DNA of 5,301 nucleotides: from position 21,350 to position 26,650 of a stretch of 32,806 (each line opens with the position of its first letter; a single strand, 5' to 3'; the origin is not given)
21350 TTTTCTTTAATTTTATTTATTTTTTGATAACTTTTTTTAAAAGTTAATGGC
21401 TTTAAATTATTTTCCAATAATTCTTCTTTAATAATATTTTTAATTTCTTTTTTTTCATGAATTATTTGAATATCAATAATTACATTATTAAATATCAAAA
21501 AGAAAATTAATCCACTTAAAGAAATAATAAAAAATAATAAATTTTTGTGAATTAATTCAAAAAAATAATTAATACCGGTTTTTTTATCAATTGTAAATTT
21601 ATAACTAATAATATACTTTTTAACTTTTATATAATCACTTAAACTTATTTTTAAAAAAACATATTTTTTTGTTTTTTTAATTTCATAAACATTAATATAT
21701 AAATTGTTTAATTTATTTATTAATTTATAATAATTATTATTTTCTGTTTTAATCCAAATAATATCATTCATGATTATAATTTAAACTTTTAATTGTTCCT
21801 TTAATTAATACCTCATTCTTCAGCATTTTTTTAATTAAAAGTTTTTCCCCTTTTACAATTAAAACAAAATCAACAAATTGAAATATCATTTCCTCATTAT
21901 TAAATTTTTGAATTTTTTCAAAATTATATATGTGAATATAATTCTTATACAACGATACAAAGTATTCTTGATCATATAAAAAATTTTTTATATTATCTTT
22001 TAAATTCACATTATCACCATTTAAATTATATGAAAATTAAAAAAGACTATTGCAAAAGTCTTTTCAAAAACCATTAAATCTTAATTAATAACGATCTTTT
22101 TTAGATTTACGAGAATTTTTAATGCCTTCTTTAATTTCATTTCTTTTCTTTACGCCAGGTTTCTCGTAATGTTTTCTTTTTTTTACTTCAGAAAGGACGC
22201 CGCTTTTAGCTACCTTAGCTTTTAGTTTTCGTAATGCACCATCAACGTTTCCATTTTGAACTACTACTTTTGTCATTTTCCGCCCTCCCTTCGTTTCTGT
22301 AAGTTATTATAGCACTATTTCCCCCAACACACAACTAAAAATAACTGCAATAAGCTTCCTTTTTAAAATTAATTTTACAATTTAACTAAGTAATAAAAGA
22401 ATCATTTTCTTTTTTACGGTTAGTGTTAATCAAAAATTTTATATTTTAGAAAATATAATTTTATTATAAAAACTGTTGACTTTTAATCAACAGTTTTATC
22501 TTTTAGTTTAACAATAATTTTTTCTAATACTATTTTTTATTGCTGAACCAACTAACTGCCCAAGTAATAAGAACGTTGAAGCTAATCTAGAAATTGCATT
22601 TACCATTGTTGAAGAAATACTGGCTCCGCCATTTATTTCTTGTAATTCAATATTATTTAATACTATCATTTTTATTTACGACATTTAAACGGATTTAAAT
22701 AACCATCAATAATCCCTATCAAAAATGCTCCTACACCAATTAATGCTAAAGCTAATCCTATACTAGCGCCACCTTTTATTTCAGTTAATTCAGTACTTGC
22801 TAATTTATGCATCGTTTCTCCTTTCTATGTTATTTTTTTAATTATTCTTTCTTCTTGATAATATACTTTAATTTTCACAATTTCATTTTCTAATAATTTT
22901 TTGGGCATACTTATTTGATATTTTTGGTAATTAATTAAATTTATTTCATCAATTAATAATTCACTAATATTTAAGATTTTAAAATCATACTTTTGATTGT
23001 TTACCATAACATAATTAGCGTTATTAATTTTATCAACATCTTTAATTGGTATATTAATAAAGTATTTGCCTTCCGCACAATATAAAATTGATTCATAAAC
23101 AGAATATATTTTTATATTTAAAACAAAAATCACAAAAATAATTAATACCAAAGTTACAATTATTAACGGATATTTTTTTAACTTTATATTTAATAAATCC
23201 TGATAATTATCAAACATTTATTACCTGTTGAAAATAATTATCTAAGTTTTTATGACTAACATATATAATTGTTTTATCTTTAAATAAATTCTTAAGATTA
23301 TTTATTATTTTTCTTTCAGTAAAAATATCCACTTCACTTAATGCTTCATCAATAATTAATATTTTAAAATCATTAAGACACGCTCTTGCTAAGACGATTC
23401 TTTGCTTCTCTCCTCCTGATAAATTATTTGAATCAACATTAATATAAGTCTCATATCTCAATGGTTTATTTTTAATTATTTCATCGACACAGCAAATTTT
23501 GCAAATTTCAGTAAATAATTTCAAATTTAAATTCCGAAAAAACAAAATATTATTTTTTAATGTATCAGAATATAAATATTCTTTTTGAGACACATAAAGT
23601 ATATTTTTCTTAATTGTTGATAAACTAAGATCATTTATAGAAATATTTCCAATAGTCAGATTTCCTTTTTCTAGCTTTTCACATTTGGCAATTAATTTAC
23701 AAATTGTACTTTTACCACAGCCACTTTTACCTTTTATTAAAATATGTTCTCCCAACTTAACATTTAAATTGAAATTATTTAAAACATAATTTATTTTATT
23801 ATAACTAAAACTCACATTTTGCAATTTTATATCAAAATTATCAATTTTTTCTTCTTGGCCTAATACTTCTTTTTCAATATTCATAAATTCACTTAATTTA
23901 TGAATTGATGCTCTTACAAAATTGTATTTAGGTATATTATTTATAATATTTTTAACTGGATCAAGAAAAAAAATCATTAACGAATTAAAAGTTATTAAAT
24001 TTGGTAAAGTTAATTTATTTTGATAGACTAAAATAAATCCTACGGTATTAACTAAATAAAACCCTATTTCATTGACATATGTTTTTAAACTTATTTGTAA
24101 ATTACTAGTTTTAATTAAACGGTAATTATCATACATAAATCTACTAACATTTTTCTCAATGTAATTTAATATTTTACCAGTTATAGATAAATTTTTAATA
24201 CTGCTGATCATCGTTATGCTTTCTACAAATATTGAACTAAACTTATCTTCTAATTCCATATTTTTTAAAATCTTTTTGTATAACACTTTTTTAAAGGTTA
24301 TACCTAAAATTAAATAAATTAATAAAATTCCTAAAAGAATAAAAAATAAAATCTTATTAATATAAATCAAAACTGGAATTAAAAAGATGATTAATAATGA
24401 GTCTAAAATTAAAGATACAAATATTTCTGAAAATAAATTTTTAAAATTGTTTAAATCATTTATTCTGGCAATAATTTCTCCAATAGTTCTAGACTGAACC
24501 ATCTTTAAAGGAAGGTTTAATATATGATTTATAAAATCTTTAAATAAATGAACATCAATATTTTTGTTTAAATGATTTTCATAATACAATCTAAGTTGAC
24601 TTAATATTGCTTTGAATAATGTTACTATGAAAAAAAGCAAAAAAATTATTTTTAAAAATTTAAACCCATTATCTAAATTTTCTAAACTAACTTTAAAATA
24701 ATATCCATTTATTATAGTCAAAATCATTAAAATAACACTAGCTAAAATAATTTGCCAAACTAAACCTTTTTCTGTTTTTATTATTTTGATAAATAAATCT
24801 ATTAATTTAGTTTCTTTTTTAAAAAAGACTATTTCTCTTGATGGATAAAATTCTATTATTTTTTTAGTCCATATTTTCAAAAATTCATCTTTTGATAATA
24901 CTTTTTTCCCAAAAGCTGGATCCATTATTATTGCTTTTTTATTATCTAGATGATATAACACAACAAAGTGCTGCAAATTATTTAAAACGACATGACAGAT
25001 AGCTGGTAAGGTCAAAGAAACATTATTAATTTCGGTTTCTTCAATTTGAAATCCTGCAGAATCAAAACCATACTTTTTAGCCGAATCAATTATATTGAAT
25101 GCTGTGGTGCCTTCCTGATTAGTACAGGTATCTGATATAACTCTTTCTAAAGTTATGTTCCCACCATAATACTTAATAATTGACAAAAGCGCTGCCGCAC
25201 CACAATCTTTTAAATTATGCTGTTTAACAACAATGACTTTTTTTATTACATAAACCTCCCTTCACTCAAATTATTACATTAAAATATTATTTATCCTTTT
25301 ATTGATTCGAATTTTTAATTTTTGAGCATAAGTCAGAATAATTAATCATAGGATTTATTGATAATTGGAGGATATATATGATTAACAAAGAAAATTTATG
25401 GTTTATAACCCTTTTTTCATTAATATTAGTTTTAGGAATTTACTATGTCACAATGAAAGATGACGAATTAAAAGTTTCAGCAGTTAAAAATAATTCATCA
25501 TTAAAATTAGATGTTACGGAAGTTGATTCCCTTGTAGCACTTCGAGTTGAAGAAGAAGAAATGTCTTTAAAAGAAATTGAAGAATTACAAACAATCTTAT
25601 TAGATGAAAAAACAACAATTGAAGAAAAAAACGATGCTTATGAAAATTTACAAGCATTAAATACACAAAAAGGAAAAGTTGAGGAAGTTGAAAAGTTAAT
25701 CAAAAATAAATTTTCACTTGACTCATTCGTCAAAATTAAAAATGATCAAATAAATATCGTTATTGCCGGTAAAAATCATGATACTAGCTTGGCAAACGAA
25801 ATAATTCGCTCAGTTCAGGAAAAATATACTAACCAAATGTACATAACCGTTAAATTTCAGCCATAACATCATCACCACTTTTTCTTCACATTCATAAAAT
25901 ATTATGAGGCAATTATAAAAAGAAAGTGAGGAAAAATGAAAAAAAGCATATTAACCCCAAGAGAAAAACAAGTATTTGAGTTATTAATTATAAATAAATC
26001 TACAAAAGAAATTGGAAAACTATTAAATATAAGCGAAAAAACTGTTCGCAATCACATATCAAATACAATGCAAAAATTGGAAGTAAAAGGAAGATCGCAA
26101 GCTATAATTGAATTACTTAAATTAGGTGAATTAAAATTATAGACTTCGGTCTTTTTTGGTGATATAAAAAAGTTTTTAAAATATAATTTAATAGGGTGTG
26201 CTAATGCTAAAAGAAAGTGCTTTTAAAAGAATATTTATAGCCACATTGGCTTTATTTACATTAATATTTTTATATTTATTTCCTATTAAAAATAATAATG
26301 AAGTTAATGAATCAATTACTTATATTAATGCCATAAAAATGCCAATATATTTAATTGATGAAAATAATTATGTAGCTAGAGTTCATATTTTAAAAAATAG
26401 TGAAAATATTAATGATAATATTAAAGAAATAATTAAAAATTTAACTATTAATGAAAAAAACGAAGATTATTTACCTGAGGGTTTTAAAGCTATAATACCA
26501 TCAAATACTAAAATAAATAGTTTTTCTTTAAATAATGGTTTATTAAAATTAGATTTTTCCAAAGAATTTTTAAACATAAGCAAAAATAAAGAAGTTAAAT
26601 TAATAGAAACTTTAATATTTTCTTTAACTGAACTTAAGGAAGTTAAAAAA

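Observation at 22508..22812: Two unannotated double-glycine-leader peptide genes: a putative two-peptide class II bacteriocin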

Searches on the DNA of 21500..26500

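Call 72: search_rna_families(source=window, start=21500, end=26500, threshold=evalue, max_evalue=1)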
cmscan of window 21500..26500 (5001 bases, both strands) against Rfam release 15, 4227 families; matches with E-value up to 1: 0.
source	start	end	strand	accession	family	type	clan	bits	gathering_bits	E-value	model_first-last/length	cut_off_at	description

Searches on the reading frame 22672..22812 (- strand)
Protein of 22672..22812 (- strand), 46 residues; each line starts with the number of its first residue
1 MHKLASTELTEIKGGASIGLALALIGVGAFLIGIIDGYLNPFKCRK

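Call 7: search_protein_families(library=pfam, proteins=[window:22672-22812:-], max_evalue=0.1)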
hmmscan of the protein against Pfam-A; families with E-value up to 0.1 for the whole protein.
window:22672-22812:- (46 aa): 0 families

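Call 8: search_protein_families(library=ncbifam, proteins=[window:22672-22812:-], max_evalue=0.1)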
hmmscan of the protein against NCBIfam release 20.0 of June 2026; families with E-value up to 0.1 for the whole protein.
window:22672-22812:- (46 aa): 1 family
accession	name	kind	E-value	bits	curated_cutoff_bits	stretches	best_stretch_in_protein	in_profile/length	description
NF038034.1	lactGbeta_entB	subfamily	0.087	13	37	0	4-36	1-23/38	lactococcin G-beta/enterocin 1071B family bacteriocin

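Call 9: find_homologous_proteins(query=window:22675-22812:-, max_evalue=10)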
Query seq(46 aa) (46 aa): 1 proteins with E <= 10 among 1 candidates.
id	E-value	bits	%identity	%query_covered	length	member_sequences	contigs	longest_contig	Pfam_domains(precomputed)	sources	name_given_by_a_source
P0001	9.3e-22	92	100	100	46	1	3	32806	-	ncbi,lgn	-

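Call 14: search_protein_families(library=padloc, proteins=[window:22672-22812:-], max_evalue=1)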
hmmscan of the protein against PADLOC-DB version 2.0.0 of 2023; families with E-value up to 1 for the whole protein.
window:22672-22812:- (46 aa): 0 families

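Call 49: search_dna_similar(query=window:22675-22812:-, collection=plasmids, mode=protein, max_evalue=10)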
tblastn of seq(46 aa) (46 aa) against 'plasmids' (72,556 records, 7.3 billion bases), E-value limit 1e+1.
Records with a match: 5; places in all: 5; records where one place covers at least 80% of the query: 1.
Best place of each record, by identity: 60-80% 1; <60% 4.
By first word of the organism name: Burkholderia 3; Niveispirillum 1; Hymenobacter 1.
By predicted mobility (MOB-suite, as given by PLSDB): conjugative 3; non-mobilizable 1; mobilizable 1.
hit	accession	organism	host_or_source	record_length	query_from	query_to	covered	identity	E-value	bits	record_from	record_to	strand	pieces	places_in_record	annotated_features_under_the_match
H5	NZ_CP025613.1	Niveispirillum cyanobacteriorum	sing cell,cyanobacterial aggregates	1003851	3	45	93%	37.2%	3e-1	34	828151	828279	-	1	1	none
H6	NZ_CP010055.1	Hymenobacter sp. DG25B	single cell,soil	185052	18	37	43%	65.0%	3e+0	31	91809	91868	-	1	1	hypothetical protein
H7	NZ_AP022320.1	Burkholderia sp. THE68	Togo hemipterus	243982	19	45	59%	48.1%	1e+1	29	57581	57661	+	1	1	mobF: MobF family relaxase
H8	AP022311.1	Burkholderia sp. SFA1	-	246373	19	45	59%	48.1%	1e+1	29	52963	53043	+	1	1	hypothetical protein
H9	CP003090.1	Burkholderia sp. YI23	-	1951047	19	45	59%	48.1%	1e+1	29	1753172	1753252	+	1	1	traC: putative traC, type IV secretion system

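Call 60: search_protein_families(library=ncbifam, alignment_id=A7, max_evalue=1)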
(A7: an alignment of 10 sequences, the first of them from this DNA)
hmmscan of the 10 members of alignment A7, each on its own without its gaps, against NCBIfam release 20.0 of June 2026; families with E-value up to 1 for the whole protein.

A. member 1, seq(46 aa): 2 families
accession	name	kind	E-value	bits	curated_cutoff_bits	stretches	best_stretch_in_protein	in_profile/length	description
NF038034.1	lactGbeta_entB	subfamily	0.087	13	37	1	4-36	1-23/38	lactococcin G-beta/enterocin 1071B family bacteriocin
NF042937.1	leader_Ms4533A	equivalog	0.22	11.8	31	1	16-29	8-21/30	Ms4533A family Cys-rich leader peptide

B. families by the number of members that match (of 10 scanned): 19 families
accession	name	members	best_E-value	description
TIGR03949.1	bact_IIb_cerein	8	1.4e-06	class IIb bacteriocin, lactobin A/cerein 7B family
NF038034.1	lactGbeta_entB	7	0.0016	lactococcin G-beta/enterocin 1071B family bacteriocin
TIGR01847.1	bacteriocin_sig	3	0.00052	bacteriocin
NF038035.1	lactGalph_entA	2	0.003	lactococcin G-alpha/enterocin 1071A family bacteriocin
NF033456.1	RiPP_CCRG-2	2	0.0089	CCRG-2 family RiPP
NF033383.2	induct_EntF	2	0.018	EntF family bacteriocin induction factor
NF033772.1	pheromone_VP1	2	0.078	peptide pheromone VP1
NF006909.0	PRK09400.1-4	1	0.019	preprotein translocase subunit SecE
TIGR04145.2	Firmicu_CTERM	1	0.032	Firmicu-CTERM sorting domain-containing protein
NF002453.0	PRK01636.1-1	1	0.056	fluoride efflux transporter CrcB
NF000539.0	plantaricin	1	0.067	plantaricin C family lantibiotic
NF005208.0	PRK06676.1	1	0.1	30S ribosomal protein S1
NF041589.1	PepG1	1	0.12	type I toxin-antitoxin system toxin PepG1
NF033215.1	BlpC_Streptocco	1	0.17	quorum-sensing system pheromone BlpC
NF047798.1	leader_Chryseo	1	0.17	bacteriocin-like protein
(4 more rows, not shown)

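Call 87: search_solved_structures(query=A7, max_evalue=10)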
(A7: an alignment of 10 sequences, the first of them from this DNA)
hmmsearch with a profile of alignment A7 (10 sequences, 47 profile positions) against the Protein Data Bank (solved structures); distinct sequences matched with E-value up to 10: 1.
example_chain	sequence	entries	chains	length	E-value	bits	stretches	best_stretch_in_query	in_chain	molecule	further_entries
1ry3_A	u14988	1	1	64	0.068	16.4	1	2-21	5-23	Bacteriocin carnobacteriocin B2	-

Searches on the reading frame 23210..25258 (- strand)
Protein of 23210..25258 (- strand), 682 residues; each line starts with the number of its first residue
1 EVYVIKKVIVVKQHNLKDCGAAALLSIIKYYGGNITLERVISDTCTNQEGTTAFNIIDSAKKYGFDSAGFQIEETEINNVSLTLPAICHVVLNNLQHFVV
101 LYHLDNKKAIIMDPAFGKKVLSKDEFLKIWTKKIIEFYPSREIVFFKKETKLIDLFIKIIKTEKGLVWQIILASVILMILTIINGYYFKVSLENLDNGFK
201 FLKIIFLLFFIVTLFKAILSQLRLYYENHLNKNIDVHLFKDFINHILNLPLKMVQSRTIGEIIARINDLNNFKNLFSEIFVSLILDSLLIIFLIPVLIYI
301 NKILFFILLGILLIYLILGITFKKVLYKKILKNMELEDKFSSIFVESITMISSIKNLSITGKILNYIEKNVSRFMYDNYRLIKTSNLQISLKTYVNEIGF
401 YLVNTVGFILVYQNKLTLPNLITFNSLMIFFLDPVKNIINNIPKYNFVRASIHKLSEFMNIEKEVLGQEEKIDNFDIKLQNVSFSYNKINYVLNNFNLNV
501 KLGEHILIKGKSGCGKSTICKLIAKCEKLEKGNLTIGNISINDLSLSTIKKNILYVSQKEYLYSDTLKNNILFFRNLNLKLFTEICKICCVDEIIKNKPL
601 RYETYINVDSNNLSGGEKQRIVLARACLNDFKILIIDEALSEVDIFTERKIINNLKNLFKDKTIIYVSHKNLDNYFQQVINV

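Call 7: search_protein_families(library=pfam, proteins=[window:23210-25258:-], max_evalue=0.1)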
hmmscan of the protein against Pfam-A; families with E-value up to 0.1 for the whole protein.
window:23210-25258:- (682 aa): 16 families
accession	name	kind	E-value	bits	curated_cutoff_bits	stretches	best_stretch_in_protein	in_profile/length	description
PF03412.21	Peptidase_C39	-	1.7e-31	109.2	22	1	9-140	3-131/133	Peptidase C39 family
PF00664.28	ABC_membrane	-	6.2e-29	102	28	1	171-435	9-274/274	ABC transporter transmembrane region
PF00005.33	ABC_tran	-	2.4e-24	86.9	25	1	493-640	1-136/137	ABC transporter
PF20720.3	nSTAND3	-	0.0026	17.9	27.2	0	505-525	19-39/155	Novel STAND NTPase 3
PF02463.25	SMC_N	-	0.005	16.7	40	1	468-671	102-199/220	RecF/RecN/SMC N terminal domain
PF13238.12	AAA_18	-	0.0063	17.4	29.4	1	506-555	1-38/128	AAA domain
PF05673.19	DUF815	-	0.0065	16.1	23.8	1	494-567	45-116/249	Protein of unknown function (DUF815)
PF01443.25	Viral_helicase1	-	0.015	15.6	21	1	506-598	1-72/228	Viral superfamily 1 RNA helicase core domain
PF19263.5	DUF5906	-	0.022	15.8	27.6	0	626-675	42-88/114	Family of unknown function (DUF5906)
PF13173.12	AAA_14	-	0.03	14.7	27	0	506-559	5-56/129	AAA domain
PF13401.12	AAA_22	-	0.031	15.1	27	0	505-660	7-109/130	AAA domain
PF00158.32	Sigma54_activat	-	0.032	14.4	20.2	1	488-538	7-57/168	Sigma-54 interaction domain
PF03193.22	RsgA_GTPase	-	0.043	14.1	30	0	458-532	57-135/174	RsgA GTPase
PF12775.13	AAA_7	-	0.043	13.8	25.8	0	497-543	27-71/181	P-loop containing dynein motor region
PF13245.12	AAA_19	-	0.072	13.7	25.1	0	505-657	13-116/134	AAA domain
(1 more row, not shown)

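Call 8: search_protein_families(library=ncbifam, proteins=[window:23210-25258:-], max_evalue=0.1)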
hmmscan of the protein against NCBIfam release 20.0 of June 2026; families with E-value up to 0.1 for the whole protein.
window:23210-25258:- (682 aa): 176 families (the best 25 are shown)
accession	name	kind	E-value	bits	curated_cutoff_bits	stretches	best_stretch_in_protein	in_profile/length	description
TIGR01193.1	bacteriocin_ABC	subfamily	2e-115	386.9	523.85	1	16-670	4-668/708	peptide cleavage/export ABC transporter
TIGR03796.1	NHLM_micro_ABC1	equivalog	4e-101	339.4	853.3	1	11-670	5-671/710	NHLP family bacteriocin export ABC transporter peptidase/permease/ATPase subunit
NF045998.1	cleave_ABC_plasm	equivalog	1.3e-86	291.4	500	1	12-671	1-661/673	Mbov_0121 family peptidase domain-containing ABC transporter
TIGR01846.1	type_I_sec_HlyB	subfamily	1e-83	281.8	725.55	1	23-670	4-651/694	type I secretion system permease/ATPase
TIGR03375.1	type_I_sec_LssB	subfamily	1.4e-80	271.5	693.1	1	22-671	5-662/696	type I secretion system permease/ATPase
TIGR02203.1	MsbA_lipidA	equivalog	2.3e-54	184.9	602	1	156-670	2-528/572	lipid A export permease/ATP-binding protein MsbA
TIGR03797.1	NHLM_micro_ABC2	equivalog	1.6e-52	179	709.4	1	101-661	76-637/686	NHLP bacteriocin export ABC transporter permease/ATPase subunit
NF010178.0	PRK13657.1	equivalog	1.8e-50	172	733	1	157-670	11-529/588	glucan ABC transporter ATP-binding protein/ permease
NF008364.0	PRK11160.1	equivalog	3e-48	164.8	630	1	244-671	101-535/575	heme ABC transporter ATP-binding protein/permease CydC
NF008381.0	PRK11176.1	equivalog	1.1e-47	162.7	867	1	154-670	11-538/582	lipid A ABC transporter ATP-binding protein/permease MsbA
TIGR02857.1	CydD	equivalog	4.3e-47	161.3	435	1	170-671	8-517/529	thiol reductant ABC exporter subunit CydD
NF045513.1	HepA_fam_ABC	equivalog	1.4e-44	152.6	725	1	205-670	97-568/610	heterocyst formation ABC transporter subunit HepA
NF052233.1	CphA_assoc_ABC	equivalog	1.9e-43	148.9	880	1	211-670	238-702/766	cyanophycin metabolism-associated ABC transporter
TIGR01842.1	type_I_sec_PrtD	subfamily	1e-42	146.4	510.15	1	163-670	4-513/544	type I secretion system permease/ATPase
TIGR02204.1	MsbA_rel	hypoth_equivalog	1.5e-42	146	780.4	1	159-670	12-534/576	ABC transporter, permease/ATP-binding protein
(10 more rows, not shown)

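Call 22: find_related_loci(query=window:23210-25258:-, collection=genome_contigs, flank=8000)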
Query window:23210-25258:- (682 aa) in genome_contigs; peptide patterns used: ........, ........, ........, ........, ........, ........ (x = any residue, [..] = any of these).
100 stretches matched a pattern; 9 encode a relative of the query (tblastn E <= 1e-3); 9 distinct loci.
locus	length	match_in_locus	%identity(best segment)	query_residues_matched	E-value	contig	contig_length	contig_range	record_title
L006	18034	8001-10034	60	5-682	0e+0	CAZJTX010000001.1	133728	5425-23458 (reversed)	MAG TPA_asm: uncultured Muribaculaceae bacterium isolate binchicken_co157_148 genome assembly, contig: NODE_96_length_13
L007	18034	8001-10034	49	6-682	0e+0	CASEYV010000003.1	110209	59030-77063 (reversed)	uncultured bacterium isolate O97_L4_313313_idba_bin.81 genome assembly, contig: O97_L4_313313_idba_bin.81.fa_scaffold_19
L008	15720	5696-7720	46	6-681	0e+0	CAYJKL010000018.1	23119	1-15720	MAG TPA_asm: uncultured Muribaculaceae bacterium isolate ERP123703_co5_120 genome assembly, contig: NODE_1103_length_231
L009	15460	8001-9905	33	11-673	2e-71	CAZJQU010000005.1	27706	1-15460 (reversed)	MAG TPA_asm: uncultured Muribaculaceae bacterium isolate binchicken_co39_495 genome assembly, contig: NODE_4139_length_2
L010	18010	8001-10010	29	7-674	6e-67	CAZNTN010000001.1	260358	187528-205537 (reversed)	MAG TPA_asm: uncultured Melioribacter sp. isolate binchicken_co266_264 genome assembly, contig: NODE_76_length_260358_co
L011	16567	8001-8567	28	475-669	1e-16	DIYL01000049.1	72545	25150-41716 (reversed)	MAG TPA_asm: Anaerolineales bacterium UBA6055 UBA6055_contig_564, whole genome shotgun sequence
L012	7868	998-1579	24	481-670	6e-9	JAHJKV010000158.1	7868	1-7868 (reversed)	MAG: Proteobacteria bacterium isolate Old_saline.mb.102 Old_saline.mb.102_k141_388749, whole genome shotgun sequence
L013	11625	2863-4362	25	477-676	2e-8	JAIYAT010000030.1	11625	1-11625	MAG: Bacteroidetes bacterium isolate E1_MAG_00012 pond_E1_MAG_00012_000000000010, whole genome shotgun sequence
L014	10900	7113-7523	27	52-185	5e-5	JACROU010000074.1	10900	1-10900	MAG: Candidatus Omnitrophota bacterium isolate NC_groundwater_1969_Pr3_S-0.2um_47_3 scaffold_488872, whole genome shotgu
